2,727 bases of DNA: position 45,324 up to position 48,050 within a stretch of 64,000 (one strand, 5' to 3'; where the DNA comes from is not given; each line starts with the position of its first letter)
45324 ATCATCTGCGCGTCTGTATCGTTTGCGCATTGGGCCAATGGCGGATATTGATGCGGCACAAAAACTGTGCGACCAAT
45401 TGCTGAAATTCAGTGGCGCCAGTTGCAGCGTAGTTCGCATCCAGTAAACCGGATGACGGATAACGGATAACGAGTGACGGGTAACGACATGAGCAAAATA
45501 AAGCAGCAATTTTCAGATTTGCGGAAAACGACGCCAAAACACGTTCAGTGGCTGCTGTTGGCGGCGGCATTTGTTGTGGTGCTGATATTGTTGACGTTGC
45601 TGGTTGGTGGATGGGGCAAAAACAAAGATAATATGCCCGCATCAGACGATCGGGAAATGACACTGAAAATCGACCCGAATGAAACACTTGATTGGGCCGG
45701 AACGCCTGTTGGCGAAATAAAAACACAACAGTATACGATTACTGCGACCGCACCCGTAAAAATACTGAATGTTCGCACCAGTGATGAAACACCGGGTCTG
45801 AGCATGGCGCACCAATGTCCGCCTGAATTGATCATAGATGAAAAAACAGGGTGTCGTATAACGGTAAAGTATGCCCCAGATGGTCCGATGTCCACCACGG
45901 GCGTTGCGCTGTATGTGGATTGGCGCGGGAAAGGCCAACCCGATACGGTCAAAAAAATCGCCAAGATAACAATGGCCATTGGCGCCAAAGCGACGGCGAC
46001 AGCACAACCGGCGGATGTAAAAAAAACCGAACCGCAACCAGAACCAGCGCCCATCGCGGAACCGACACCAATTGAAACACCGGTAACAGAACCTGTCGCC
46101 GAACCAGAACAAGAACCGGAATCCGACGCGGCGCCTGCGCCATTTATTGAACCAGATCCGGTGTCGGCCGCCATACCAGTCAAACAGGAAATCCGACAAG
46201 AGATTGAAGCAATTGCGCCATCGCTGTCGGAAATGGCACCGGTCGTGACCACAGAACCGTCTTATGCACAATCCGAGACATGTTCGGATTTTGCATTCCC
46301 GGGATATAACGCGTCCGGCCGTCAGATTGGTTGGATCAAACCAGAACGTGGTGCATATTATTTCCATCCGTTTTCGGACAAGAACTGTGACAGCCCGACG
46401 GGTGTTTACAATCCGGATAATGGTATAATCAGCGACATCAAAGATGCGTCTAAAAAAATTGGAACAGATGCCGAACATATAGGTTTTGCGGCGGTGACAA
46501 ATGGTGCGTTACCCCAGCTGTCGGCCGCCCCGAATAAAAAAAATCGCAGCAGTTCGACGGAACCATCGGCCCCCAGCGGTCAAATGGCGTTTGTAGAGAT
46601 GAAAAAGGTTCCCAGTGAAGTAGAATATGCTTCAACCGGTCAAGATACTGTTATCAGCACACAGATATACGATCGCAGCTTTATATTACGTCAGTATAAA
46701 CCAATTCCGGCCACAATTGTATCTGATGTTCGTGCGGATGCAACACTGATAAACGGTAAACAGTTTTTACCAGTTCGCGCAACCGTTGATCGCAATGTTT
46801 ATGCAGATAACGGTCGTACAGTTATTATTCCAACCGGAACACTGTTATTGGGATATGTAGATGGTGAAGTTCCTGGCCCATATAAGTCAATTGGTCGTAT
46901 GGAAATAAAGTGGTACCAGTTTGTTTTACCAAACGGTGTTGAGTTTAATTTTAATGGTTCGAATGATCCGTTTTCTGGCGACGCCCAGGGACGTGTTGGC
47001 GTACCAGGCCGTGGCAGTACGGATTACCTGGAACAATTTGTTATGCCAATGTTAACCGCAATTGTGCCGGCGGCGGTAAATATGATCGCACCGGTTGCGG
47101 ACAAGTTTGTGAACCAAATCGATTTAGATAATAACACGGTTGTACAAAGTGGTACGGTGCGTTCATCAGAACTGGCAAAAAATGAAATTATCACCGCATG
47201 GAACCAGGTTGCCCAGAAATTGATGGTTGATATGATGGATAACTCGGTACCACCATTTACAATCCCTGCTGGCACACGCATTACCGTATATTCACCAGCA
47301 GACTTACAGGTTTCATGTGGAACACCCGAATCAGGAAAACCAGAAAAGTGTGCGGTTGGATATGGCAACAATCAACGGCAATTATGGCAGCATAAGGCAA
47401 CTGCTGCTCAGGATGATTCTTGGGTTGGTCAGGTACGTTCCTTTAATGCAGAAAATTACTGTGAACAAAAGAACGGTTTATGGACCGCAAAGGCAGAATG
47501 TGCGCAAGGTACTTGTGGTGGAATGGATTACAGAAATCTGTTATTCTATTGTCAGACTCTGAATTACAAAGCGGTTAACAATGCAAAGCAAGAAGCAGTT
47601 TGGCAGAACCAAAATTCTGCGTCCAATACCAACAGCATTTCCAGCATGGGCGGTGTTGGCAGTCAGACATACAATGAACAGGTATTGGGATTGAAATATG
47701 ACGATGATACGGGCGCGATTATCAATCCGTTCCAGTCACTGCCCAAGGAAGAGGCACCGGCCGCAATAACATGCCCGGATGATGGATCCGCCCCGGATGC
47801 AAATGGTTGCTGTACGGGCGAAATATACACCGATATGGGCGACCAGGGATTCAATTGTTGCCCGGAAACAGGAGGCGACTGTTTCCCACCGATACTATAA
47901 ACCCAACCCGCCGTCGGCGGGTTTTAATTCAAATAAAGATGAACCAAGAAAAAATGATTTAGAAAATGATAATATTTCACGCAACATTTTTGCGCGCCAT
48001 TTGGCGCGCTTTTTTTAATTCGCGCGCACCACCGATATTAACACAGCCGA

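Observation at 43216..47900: Isolated virB8-virB9-virB10-like trio with a SPOR-like VirB9 tail and an oversized Cys-rich VirB10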

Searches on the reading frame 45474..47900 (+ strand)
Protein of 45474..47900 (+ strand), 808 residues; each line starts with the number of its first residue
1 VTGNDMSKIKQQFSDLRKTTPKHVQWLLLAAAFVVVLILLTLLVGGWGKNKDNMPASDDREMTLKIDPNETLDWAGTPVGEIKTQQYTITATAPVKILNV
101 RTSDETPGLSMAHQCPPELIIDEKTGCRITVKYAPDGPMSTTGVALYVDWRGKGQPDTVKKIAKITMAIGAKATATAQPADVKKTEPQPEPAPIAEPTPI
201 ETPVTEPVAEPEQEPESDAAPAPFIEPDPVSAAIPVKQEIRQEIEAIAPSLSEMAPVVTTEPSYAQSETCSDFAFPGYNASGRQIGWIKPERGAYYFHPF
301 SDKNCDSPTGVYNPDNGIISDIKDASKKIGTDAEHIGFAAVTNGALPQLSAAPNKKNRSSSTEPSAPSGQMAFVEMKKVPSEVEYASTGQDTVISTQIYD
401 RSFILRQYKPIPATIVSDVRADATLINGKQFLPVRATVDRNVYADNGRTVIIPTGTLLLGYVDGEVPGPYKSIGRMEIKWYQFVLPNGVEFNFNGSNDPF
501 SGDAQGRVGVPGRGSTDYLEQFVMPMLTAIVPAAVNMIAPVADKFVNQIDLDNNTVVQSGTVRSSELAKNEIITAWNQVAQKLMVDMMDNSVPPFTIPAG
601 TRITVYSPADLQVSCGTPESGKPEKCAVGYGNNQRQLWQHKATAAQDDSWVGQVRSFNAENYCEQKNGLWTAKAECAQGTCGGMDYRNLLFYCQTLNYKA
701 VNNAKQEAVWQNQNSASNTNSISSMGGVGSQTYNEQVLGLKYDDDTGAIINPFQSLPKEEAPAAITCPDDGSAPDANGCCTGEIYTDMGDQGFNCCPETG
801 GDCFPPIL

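Call 3: search_protein_families(library=pfam, proteins=[window:45474-47900:+], max_evalue=1)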
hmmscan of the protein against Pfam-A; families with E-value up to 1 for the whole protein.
window:45474-47900:+ (808 aa): 3 families
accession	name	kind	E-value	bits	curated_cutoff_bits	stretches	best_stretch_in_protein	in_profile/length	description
PF03743.19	TrbI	-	1.3e-17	64.7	35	1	407-610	4-185/188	Bacterial conjugation TrbI-like protein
PF05887.16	Trypan_PARP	-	0.00029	21.3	100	1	169-237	49-117/134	Procyclic acidic repetitive protein (PARP)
PF09227.15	Bubble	-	0.054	14.3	23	1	625-684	2-57/64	Bubble protein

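Call 4: search_protein_families(library=ncbifam, proteins=[window:45474-47900:+], max_evalue=1)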
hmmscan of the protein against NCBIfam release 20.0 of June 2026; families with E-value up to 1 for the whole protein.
window:45474-47900:+ (808 aa): 5 families
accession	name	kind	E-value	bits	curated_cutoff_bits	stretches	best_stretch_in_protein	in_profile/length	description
NF038091.1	T4SS_VirB10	equivalog_domain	1.4e-15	57.4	220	1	398-613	4-191/197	type IV secretion system protein VirB10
NF038092.1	T4SS_ComB10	equivalog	3.6e-13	49.4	300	1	407-609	26-207/225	DNA type IV secretion system protein ComB10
NF010405.0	PRK13831.1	subfamily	6.2e-08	32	386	1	408-547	248-375/433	IncP-type conjugal transfer protein TrbI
NF008084.0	PRK10819.1-5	equivalog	0.00014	21.9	315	1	160-268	46-151/249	TonB system transport protein TonB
NF008975.0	PRK12323.1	equivalog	0.78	8.4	875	0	166-328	393-549/709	DNA polymerase III subunit gamma/tau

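Call 23: find_homologous_proteins(query=window:45474-47900:+, max_evalue=0.001)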
Query window:45474-47900:+ (808 aa): 868 proteins with E <= 0.001 among 8000 candidates; the best 120 are listed.
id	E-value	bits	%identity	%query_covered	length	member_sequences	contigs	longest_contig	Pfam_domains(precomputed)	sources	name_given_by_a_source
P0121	0.0e+0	1855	100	99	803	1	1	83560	PF03743.20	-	-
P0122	0.0e+0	1201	71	71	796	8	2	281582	PF03743.20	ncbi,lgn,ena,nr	ncbi:MAG: TrbI/VirB10 family protein [Alphaproteobacteria bacterium]|nr:TrbI/VirB10 family protein [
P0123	0.0e+0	1185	66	99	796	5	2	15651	PF03743.20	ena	-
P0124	0.0e+0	1173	72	71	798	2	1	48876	PF03743.20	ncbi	-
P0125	0.0e+0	1162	70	71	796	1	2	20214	PF03743.20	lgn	-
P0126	0.0e+0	1152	66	99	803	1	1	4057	PF03743.20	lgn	-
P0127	0.0e+0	1144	68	71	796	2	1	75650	PF03743.20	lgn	-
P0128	0.0e+0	1139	65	99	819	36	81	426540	PF03743.20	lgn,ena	-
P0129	0.0e+0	1134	68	71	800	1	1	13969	PF03743.20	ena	-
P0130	0.0e+0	1131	63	99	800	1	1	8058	PF03743.20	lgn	-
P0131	0.0e+0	1130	69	71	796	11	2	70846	PF03743.20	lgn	-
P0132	0.0e+0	1118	64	99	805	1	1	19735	PF03743.20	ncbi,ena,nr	ncbi:MAG: hypothetical protein K2I81_00925 [Alphaproteobacteria bacterium]|nr:hypothetical protein [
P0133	0.0e+0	1109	64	99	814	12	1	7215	PF03743.20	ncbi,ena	-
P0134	0.0e+0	1099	63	99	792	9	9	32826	PF03743.20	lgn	-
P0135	0.0e+0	1060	61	99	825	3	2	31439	PF03743.20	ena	-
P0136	0.0e+0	1047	60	99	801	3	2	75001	PF03743.20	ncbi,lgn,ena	-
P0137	0.0e+0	1040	61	99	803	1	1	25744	PF03743.20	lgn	-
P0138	0.0e+0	1027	59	99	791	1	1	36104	PF03743.20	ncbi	-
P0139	0.0e+0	1015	60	99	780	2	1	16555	PF03743.20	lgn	-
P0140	0.0e+0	1012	60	99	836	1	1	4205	PF03743.20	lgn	-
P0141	0.0e+0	1011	58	99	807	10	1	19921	PF03743.20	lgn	-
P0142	1.9e-297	1007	59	99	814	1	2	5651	PF03743.20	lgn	-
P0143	3.4e-297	1006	59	99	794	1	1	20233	PF03743.20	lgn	-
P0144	9.3e-297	1005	59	99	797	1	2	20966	PF03743.20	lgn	-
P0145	2.3e-294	997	59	99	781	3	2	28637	PF03743.20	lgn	-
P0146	4.0e-293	993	59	99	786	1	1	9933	PF03743.20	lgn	-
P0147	5.1e-293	992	58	99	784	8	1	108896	PF03743.20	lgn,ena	-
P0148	1.7e-292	991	58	99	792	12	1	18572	PF03743.20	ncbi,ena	-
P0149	1.1e-291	988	59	99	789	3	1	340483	PF03743.20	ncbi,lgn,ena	-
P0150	1.1e-290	985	59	99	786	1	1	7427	PF03743.20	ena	-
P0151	1.1e-290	985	57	99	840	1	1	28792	PF05887.17,PF03743.20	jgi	-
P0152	2.7e-290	983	58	99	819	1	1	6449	PF03743.20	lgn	-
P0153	8.4e-290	982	58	99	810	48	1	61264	PF03743.20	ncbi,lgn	-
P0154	4.8e-288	976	68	67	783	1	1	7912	PF03743.20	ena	-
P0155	1.1e-287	975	58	99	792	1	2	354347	PF03743.20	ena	-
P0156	6.6e-287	972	58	98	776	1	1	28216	PF03743.20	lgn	-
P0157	1.1e-286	971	58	98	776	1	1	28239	PF03743.20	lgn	-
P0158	6.1e-286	969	56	99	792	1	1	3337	PF03743.20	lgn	-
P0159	1.8e-285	967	55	99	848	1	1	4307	PF03743.20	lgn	-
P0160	6.1e-285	966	57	99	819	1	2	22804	PF03743.20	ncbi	-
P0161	9.0e-285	965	59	99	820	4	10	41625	PF03743.20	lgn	-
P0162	1.7e-284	964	55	99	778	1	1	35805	PF03743.20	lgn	-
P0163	1.9e-284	964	55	99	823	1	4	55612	PF03743.20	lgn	-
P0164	7.1e-284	962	56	99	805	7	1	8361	PF03743.20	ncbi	-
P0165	8.2e-283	959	56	99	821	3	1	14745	PF03743.20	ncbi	-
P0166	1.3e-282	958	58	99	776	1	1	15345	PF03743.20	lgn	-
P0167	1.5e-282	958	55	99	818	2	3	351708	PF03743.20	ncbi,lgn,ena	-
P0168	3.8e-282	956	58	99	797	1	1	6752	PF03743.20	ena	-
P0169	9.0e-282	955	57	99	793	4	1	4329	PF03743.20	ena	-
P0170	5.3e-281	953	58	99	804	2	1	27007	PF03743.20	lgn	-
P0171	4.2e-280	950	59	99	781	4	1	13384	PF03743.20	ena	-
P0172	5.1e-280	949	55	99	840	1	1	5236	PF03743.20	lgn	-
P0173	3.1e-279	947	56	99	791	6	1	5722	PF03743.20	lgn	-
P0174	3.9e-279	946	57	99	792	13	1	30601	PF15780.12,PF03743.20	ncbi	-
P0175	1.3e-278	945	58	99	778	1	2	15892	PF03743.20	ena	-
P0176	3.6e-278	943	55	99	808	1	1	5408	PF03743.20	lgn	-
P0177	8.8e-278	942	57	99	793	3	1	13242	PF15780.12,PF03743.20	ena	-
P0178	1.2e-277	942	56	99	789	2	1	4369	PF03743.20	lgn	-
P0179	1.3e-277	941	56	99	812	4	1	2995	PF03743.20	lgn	-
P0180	1.4e-277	941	57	99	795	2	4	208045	PF03743.20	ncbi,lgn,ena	-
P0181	1.6e-277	941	58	99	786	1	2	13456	PF03743.20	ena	-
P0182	2.6e-277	940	57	99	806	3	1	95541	PF03743.20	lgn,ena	-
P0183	6.8e-277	939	57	99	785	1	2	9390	PF03743.20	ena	-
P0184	7.3e-277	939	55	99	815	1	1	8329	PF03743.20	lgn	-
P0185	9.7e-277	939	55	99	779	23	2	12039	PF03743.20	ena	-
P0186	2.9e-276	937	56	99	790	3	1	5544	PF03743.20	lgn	-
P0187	1.0e-275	935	57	99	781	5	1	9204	PF03743.20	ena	-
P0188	2.1e-275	934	57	99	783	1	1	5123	PF03743.20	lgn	-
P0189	2.3e-275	934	55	99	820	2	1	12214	PF03743.20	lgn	-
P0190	1.2e-274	932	57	99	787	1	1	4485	PF03743.20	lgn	-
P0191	2.1e-273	928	62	70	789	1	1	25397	PF03743.20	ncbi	-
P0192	2.3e-273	927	57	99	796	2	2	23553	PF03743.20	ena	-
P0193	5.1e-273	926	53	99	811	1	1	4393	PF03743.20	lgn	-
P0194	6.1e-273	926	53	99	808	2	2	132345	PF03743.20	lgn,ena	-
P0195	1.1e-272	925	53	99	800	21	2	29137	PF03743.20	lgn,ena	-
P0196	1.6e-272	925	55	99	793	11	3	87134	PF03743.20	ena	-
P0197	2.3e-272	924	54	99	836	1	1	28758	PF03743.20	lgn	-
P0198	2.6e-272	924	56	99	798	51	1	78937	PF03743.20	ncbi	-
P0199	2.6e-272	924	55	99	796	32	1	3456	PF03743.20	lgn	-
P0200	1.0e-271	922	56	99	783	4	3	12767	PF03743.20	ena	-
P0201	1.1e-271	922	57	99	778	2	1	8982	PF03743.20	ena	-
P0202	1.2e-271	922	56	99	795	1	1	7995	PF03743.20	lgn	-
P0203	1.2e-271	922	55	99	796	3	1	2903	PF03743.20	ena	-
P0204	1.3e-271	922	58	99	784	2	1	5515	PF03743.20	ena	-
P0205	1.6e-271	921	65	67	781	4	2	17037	PF03743.20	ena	-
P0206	1.7e-271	921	54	99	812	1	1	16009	PF03743.20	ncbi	-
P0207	2.1e-271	921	54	99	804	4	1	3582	PF03743.20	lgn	-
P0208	2.7e-271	921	55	99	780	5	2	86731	PF03743.20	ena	-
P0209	2.3e-270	917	58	99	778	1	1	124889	PF03743.20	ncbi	-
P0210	3.5e-270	917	55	99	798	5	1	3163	PF03743.20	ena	-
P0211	5.1e-270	916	54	99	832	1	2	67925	PF03743.20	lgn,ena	-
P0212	1.4e-269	915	55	99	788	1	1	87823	PF03743.20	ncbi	-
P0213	1.8e-269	915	54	99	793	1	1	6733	PF03743.20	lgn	-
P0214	1.9e-269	914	53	99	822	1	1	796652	PF03743.20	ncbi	-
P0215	2.1e-269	914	56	99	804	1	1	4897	PF03743.20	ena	-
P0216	2.3e-269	914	59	71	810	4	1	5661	PF03743.20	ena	-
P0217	2.7e-269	914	54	99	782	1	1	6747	PF03743.20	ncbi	-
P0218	2.9e-269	914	56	99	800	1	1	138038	PF03743.20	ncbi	-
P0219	3.4e-269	914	54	99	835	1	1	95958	PF03743.20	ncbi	-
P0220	5.2e-269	913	53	99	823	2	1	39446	PF03743.20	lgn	-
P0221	5.7e-269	913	55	99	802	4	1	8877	PF03743.20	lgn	-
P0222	6.0e-269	913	55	99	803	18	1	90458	PF03743.20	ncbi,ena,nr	ncbi:MAG: TrbI/VirB10 family protein [Alphaproteobacteria bacterium]|nr:TrbI/VirB10 family protein [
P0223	7.9e-269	912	54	99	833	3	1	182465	PF03743.20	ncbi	-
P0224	8.0e-269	912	52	99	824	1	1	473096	PF03743.20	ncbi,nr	ncbi:MAG: hypothetical protein NC311_00195 [Muribaculaceae bacterium]|nr:hypothetical protein [Murib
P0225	1.1e-268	912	54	99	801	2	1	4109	PF03743.20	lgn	-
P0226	1.4e-268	912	54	99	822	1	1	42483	PF03743.20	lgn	-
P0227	1.5e-268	911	56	99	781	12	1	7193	PF03743.20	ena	-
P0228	1.5e-268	911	54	99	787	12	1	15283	PF03743.20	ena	-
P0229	1.7e-268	911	54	99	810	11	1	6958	PF03743.20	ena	-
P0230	4.4e-268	910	55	99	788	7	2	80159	PF03743.20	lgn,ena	-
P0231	6.4e-268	909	54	99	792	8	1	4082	PF03743.20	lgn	-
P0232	7.1e-268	909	53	99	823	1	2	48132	PF03743.20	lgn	-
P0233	7.5e-268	909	55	99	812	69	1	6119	PF03743.20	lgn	-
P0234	7.7e-268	909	53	99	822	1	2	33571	PF03743.20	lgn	-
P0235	8.7e-268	909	54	99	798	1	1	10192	PF03743.20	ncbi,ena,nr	ncbi:hypothetical protein HDR63_03055 [bacterium]|nr:hypothetical protein [bacterium]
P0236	9.2e-268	909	56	99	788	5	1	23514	PF03743.20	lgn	-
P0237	1.0e-267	909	55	99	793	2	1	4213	PF03743.20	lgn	-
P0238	1.2e-267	908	55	99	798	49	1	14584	PF03743.20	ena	-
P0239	1.3e-267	908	54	99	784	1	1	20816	PF03743.20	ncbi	-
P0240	1.8e-267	908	53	99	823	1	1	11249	PF03743.20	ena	-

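Call 72: search_solved_structures(query=A3, max_evalue=0.01, show_alignments=1)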
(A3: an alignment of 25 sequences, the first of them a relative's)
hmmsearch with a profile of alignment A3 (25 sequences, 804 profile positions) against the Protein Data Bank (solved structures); distinct sequences matched with E-value up to 0.01: 3.
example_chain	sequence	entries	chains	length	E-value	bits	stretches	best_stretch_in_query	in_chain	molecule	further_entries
9vgf_AY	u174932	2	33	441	2.9e-05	26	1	333-525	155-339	Type IV secretion system apparatus protein CagY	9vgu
8cb2_BBB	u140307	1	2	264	0.00058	21.7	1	392-525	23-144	Type IV secretion system apparatus protein CagY (Fragment)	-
2bhv_A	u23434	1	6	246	0.0043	18.9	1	426-507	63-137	COMB10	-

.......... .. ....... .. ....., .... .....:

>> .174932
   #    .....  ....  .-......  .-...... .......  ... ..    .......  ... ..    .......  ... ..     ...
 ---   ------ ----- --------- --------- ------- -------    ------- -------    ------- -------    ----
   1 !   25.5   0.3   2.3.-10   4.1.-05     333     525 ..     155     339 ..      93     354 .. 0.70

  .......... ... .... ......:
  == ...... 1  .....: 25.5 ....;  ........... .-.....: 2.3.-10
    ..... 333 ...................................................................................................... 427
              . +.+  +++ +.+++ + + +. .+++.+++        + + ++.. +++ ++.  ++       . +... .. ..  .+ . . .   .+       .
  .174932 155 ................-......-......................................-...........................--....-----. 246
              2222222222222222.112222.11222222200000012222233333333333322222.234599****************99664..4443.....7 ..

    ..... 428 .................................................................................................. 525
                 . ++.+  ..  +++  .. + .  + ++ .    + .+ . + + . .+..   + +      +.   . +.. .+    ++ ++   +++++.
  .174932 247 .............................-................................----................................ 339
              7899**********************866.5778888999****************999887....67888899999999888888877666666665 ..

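Call 73: predict_structure(alignment_id=A3)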
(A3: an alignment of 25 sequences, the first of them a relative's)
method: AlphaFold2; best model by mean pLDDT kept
length: 803 residues; sequences in the alignment: 25
mean_pLDDT: 57.3   pTM: 0.26
mean pLDDT of the five models: 57.3, 55.7, 52.9, 52.4, 50.6
residues with pLDDT >= 90: 87; 70-90: 207; 50-70: 107; < 50: 402
segments of 3 or more residues with pLDDT < 50: 42-44, 46-53, 171-263, 333-418, 423-425, 440-445, 461-470, 483-565, 567-641, 643-651, 713-724, 749-757
pLDDT, mean of each block of 10 residues (from residue 1): 72 80 87 79 46 68 89 91 92 90 89 84 94 91 89 85 86 39 39 38 37 35 33 43 35 32 60 84 85 87 88 87 81 42 31 27 27 27 27 29 34 46 53 56 54 59 41 57 41 28 27 37 40 42 37 36 46 40 36 39 31 40 32 33 41 75 83 68 83 75 62 46 53 64 56 47 80 84 77 76 69
secondary structure, 60 per line:
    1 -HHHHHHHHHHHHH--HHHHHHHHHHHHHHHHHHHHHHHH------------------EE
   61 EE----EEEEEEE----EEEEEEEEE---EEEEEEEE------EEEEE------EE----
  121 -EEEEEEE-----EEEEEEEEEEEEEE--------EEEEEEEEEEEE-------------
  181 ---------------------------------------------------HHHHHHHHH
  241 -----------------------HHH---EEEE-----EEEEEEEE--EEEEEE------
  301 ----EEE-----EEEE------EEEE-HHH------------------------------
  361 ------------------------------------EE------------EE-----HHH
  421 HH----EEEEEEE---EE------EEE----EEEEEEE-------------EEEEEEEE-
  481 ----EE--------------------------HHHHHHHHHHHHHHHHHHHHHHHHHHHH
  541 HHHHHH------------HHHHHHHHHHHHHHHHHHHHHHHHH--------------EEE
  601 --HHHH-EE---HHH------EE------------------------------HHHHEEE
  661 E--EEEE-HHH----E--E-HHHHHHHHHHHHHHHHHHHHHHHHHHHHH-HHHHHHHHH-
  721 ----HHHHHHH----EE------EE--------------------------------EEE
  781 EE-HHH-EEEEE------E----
elements in order (helices of 4 or more, strands of 3 or more residues): H2-14 H17-40 E59-62 E67-73 E78-86 E90-97 E104-108 E122-128 E134-147 E156-167 H232-240 E270-273 E279-286 E289-294 E305-307 E313-316 E323-326 H418-422 E427-433 E445-447 E452-458 E472-479 H513-546 H559-583 E598-600 H603-606 H654-657 E658-661 E664-667 H681-709 H711-719 H725-731 E778-782 E788-792
